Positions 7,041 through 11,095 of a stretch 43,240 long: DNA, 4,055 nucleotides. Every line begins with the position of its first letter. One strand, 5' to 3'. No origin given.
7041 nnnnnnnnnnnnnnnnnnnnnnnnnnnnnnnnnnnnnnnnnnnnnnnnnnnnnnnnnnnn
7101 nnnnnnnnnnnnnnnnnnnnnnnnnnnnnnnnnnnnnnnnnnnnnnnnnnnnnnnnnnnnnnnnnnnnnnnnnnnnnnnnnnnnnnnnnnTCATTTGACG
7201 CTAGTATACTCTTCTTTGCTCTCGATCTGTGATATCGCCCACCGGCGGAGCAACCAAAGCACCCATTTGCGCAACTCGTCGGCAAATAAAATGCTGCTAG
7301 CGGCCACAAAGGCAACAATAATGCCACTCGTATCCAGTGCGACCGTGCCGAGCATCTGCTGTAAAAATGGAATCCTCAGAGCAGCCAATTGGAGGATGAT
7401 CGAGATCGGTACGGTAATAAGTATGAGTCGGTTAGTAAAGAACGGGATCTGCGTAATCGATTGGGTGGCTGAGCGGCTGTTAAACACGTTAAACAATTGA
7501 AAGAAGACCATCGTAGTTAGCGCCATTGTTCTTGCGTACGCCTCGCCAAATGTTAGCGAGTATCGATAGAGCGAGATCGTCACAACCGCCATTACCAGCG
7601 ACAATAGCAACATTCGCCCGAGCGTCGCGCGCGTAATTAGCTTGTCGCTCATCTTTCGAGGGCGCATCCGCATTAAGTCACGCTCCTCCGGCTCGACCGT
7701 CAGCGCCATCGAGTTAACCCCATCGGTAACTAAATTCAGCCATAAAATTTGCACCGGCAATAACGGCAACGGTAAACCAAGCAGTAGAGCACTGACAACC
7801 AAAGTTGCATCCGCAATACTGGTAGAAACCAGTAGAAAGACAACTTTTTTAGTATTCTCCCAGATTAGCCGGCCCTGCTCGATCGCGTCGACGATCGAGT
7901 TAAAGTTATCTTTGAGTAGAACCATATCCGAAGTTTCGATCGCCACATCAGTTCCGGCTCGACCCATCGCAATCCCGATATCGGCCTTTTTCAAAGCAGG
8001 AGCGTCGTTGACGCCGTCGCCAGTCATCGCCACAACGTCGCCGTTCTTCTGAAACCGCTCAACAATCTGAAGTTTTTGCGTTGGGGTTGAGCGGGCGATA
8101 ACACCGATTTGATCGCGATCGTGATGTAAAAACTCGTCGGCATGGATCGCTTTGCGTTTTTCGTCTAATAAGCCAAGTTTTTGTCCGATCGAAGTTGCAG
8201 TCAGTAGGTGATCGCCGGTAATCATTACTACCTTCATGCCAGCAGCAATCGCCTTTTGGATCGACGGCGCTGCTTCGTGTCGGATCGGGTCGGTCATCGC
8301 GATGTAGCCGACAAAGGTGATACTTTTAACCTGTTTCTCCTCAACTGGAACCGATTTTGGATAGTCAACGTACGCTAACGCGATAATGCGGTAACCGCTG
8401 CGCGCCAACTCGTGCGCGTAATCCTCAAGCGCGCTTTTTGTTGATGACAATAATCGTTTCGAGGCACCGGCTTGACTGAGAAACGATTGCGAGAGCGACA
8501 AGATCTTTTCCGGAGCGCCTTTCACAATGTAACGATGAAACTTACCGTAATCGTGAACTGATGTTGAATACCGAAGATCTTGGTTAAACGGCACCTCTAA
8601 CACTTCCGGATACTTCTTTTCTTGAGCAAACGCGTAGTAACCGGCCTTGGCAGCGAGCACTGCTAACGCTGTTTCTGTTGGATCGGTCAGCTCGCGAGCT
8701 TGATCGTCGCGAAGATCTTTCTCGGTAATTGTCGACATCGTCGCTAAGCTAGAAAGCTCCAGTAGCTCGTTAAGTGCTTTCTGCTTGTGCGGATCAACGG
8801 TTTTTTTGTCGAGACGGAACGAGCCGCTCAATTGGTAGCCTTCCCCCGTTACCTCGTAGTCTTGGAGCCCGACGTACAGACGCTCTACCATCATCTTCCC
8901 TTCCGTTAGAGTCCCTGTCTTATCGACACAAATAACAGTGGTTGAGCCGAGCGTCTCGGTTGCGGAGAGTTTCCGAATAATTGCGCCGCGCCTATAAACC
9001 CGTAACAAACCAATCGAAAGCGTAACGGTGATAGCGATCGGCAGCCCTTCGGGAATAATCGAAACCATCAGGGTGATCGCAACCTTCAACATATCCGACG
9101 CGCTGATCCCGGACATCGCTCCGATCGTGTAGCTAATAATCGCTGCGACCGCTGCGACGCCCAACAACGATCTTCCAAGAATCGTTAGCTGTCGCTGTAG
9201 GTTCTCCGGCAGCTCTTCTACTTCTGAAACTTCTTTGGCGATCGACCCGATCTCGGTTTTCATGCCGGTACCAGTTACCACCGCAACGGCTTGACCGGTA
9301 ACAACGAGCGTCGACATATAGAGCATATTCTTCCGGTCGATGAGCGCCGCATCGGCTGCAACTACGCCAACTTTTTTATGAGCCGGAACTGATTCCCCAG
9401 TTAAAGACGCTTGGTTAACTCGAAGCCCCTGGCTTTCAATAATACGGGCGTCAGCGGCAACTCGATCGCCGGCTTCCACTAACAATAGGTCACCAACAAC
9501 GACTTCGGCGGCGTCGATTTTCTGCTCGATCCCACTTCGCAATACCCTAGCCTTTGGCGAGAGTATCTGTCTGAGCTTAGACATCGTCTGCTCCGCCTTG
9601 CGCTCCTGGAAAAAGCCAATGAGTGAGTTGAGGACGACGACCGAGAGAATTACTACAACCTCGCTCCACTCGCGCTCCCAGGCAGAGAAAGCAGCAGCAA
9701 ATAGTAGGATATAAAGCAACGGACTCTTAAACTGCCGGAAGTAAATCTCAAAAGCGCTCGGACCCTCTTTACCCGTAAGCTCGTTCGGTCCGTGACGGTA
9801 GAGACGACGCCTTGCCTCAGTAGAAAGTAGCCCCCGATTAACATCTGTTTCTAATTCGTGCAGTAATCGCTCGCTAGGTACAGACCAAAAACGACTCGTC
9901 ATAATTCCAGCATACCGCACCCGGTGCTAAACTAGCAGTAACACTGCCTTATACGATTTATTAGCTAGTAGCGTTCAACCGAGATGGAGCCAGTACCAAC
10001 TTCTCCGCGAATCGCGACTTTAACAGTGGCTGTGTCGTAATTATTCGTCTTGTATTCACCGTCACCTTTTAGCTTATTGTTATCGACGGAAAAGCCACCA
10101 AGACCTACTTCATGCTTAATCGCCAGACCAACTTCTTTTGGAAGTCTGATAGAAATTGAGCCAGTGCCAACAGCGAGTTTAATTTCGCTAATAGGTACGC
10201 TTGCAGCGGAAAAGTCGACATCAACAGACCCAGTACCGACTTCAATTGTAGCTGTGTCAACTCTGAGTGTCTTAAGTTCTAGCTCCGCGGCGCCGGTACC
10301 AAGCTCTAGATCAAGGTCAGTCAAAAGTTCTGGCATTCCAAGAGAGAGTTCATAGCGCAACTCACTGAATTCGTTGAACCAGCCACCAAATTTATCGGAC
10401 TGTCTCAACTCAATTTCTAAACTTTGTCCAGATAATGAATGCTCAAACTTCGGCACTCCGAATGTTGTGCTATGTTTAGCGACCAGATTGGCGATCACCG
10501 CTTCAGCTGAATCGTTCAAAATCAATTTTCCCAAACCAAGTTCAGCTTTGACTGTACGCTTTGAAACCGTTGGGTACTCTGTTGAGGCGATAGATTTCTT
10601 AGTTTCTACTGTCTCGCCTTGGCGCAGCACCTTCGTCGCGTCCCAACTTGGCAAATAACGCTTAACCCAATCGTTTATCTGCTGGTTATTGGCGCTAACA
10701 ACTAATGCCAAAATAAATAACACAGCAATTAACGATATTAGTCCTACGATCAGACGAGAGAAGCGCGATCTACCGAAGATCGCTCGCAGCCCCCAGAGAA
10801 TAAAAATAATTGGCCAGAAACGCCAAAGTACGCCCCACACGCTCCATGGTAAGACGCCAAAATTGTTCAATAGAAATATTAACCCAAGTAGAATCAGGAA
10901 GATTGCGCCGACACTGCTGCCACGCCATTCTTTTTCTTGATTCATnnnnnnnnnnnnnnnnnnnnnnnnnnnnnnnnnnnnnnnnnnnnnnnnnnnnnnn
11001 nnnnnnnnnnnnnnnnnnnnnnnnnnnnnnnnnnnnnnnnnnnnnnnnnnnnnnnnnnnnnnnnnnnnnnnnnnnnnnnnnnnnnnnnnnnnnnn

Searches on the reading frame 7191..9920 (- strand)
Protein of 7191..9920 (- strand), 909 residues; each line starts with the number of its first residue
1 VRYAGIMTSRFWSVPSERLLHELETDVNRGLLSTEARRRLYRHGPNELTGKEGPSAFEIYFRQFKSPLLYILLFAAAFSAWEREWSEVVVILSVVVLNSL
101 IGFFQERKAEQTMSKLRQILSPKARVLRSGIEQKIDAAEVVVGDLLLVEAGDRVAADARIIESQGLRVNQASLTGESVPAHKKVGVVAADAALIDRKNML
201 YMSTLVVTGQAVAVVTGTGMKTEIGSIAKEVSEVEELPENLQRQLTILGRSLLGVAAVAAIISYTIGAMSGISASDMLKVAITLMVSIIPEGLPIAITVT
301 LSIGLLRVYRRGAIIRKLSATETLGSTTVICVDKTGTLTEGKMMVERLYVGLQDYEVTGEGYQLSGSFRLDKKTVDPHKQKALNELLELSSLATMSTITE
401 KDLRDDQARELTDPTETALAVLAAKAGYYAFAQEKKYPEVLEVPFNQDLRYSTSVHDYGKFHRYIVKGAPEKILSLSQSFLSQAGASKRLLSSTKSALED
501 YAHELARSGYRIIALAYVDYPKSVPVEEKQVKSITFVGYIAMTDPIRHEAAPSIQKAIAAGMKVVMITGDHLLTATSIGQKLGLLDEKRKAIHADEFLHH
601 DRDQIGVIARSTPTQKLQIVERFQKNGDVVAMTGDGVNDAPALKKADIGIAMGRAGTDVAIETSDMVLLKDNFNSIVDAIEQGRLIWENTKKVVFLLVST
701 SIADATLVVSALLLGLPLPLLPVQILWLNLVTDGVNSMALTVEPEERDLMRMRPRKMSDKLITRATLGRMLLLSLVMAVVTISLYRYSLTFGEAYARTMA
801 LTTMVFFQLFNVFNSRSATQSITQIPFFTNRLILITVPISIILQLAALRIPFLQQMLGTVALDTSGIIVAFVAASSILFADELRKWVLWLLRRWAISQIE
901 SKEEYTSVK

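Call 26: search_protein_families(library=pfam, max_evalue=0.001, proteins=[window:7191-9920:-])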
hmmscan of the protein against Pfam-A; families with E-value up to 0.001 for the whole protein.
window:7191-9920:- (909 aa): 6 families
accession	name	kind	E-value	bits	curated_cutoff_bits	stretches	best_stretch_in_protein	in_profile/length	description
PF00122.25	E1-E2_ATPase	-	1.4e-47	162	28.1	1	120-310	3-180/181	E1-E2 ATPase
PF00689.26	Cation_ATPase_C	-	1.7e-46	158.7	27.3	1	717-887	1-175/175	Cation transporting ATPase, C-terminus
PF00702.32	Hydrolase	-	4.6e-20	73.3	26.4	1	499-647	48-191/191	haloacid dehalogenase-like hydrolase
PF00690.31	Cation_ATPase_N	-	5e-18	65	20.4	1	12-79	2-69/69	Cation transporter/ATPase, N-terminus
PF13246.12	Cation_ATPase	-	2.8e-13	50.1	21.7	1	400-478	9-89/91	Cation transport ATPase (P-type)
PF08282.18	Hydrolase_3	-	5.5e-06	26.7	20.9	1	618-680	194-255/255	haloacid dehalogenase-like hydrolase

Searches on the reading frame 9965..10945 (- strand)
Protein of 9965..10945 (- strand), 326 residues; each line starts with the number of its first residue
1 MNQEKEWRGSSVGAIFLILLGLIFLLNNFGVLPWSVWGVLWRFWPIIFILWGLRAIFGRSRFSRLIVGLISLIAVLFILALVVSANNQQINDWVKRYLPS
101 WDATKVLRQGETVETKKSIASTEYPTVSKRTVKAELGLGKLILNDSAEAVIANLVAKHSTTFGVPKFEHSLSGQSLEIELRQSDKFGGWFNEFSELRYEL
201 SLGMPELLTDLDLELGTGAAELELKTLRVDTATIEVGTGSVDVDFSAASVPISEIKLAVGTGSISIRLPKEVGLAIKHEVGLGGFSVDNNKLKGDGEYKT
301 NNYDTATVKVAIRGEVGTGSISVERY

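Call 26: search_protein_families(library=pfam, max_evalue=0.001, proteins=[window:9965-10945:-])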
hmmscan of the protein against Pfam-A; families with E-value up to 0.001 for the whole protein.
window:9965-10945:- (326 aa): 3 families
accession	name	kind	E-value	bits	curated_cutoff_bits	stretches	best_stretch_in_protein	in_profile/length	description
PF18917.5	LiaI-LiaF-like_TM1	-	4.2e-09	36.8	27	1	12-54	2-40/42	LiaI-LiaF-like transmembrane region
PF09922.15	LiaF-like_C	-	1.5e-08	35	29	1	222-323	7-114/114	Cell wall-active antibiotics response LiaF, C-terminal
PF22570.1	LiaF-TM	-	2.2e-08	35.2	27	1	13-79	2-70/98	LiaF transmembrane domain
